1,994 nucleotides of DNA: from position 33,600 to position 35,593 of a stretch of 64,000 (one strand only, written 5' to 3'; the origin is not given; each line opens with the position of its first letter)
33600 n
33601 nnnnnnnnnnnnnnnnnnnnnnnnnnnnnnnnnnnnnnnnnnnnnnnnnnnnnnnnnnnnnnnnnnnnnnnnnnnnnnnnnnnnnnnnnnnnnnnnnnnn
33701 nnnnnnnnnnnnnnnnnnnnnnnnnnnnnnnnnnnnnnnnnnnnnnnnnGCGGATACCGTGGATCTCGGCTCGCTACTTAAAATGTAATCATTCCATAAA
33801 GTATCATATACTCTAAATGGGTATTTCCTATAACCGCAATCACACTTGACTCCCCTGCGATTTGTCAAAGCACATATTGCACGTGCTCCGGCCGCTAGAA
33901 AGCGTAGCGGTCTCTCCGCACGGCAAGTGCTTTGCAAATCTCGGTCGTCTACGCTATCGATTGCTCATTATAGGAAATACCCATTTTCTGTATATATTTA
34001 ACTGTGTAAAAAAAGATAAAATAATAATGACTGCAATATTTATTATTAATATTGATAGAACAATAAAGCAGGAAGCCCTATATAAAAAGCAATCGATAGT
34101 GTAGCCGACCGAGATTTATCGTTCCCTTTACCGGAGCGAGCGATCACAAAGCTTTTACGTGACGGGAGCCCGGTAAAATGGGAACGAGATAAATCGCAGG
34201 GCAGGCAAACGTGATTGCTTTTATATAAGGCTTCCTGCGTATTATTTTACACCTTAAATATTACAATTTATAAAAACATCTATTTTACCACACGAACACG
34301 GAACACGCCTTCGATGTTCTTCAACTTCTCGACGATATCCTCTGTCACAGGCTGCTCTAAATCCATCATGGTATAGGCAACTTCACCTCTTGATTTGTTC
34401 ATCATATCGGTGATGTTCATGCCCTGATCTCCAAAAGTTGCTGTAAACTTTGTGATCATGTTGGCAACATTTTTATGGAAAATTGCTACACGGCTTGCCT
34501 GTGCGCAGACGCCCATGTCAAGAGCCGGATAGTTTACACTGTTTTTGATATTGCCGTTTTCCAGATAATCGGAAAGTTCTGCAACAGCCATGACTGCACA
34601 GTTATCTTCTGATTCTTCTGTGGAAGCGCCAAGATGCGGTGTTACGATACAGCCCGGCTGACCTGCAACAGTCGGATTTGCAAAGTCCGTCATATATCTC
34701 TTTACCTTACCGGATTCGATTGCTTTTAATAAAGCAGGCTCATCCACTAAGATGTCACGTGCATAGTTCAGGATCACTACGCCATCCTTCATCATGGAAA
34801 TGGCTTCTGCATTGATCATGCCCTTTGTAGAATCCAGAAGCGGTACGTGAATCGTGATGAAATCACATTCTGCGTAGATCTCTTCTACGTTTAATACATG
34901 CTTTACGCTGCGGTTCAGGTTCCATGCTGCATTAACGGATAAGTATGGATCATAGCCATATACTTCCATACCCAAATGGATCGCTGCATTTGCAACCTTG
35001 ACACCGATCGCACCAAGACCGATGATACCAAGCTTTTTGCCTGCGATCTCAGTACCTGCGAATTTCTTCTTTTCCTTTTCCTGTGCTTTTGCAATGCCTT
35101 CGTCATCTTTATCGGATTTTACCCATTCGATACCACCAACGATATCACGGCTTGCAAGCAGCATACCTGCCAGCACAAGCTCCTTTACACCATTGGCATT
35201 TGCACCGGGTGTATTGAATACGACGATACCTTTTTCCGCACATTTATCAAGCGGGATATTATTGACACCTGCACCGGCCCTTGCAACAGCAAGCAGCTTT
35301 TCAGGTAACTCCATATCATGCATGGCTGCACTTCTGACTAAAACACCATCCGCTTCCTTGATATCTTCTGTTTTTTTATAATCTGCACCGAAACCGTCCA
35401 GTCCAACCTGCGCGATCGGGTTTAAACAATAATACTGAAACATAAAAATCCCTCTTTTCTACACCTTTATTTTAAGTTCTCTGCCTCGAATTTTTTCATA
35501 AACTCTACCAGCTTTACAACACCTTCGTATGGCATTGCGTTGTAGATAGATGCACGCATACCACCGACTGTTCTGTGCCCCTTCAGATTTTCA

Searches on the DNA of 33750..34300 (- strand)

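Call 13: search_rna_families(source=window, start=33750, end=34300, threshold=evalue, max_evalue=10)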
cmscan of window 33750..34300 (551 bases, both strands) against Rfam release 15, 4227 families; matches with E-value up to 10: 10.
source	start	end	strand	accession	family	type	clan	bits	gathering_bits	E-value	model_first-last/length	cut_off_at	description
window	33936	34117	-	RF04170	MIR7723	Gene; miRNA;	-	41.4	200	6.7e-07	1-235/235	no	MIR7723 microRNA precursor family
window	33935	34118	+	RF04205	MIR2606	Gene; miRNA;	-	36.5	139.7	0.00075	1-165/165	no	MIR2606 microRNA precursor family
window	33922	34132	+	RF04088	MIR812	Gene; miRNA;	-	34.2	80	0.025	1-205/205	no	MIR812 microRNA precursor family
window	33936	34117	-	RF04205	MIR2606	Gene; miRNA;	-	27.3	139.7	0.069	1-165/165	no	MIR2606 microRNA precursor family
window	33961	34036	-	RF01302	snoU36a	Gene; snRNA; snoRNA; CD-box;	CL00051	20.2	45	0.21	1-90/90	no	SnoRNA U36a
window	34124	34178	-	RF00934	mir-463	Gene; miRNA;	-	17.1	70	1.8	1-66/66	no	mir-463 microRNA precursor family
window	34050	34067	-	RF04343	Plastid-psbA-2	Cis-reg;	CL00153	14.9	55.8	8.1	20-37/60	no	Plastid-psbA-2 3UTR RNA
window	34119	34245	+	RF00397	SNORA14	Gene; snRNA; snoRNA; HACA-box;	-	14.7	36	4.5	1-135/135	no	Small nucleolar RNA SNORA14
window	33938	34115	+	RF04207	MIR5048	Gene; miRNA;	-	12.1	160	1.8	56-301/356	no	MIR5048 microRNA precursor family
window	34001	34043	-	RF02933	ARRPOF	Gene; sRNA;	-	9.7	127.2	8.6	1-256/256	no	ARRPOF RNA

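Call 48: search_dna_similar(query=window:33805-33990:-, collection=plasmids, mode=distant, max_evalue=0.001)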
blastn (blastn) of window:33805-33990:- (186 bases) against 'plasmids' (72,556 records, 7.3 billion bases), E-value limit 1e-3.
No match.

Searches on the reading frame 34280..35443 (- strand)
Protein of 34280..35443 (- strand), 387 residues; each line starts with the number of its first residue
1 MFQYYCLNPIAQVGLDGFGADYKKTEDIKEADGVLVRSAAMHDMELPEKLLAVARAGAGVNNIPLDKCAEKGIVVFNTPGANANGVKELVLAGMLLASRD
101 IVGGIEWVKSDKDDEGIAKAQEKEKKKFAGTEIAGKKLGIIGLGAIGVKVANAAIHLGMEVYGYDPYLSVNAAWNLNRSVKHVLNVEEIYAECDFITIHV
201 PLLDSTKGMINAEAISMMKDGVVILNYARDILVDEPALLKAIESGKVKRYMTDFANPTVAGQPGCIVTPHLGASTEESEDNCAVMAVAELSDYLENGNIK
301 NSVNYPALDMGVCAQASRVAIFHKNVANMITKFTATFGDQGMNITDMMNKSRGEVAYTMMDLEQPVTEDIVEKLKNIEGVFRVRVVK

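Call 65: search_protein_families(library=pfam, proteins=[window:34280-35443:-], max_evalue=0.00001)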
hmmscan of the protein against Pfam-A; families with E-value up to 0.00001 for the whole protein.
window:34280-35443:- (387 aa): 2 families
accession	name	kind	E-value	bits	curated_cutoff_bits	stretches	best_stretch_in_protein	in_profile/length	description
PF02826.25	2-Hacid_dh_C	-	1.4e-40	139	25.1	1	93-272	3-178/178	D-isomer specific 2-hydroxyacid dehydrogenase, NAD binding domain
PF00389.36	2-Hacid_dh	-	6.1e-20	71.7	24.6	1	26-304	35-134/134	D-isomer specific 2-hydroxyacid dehydrogenase, catalytic domain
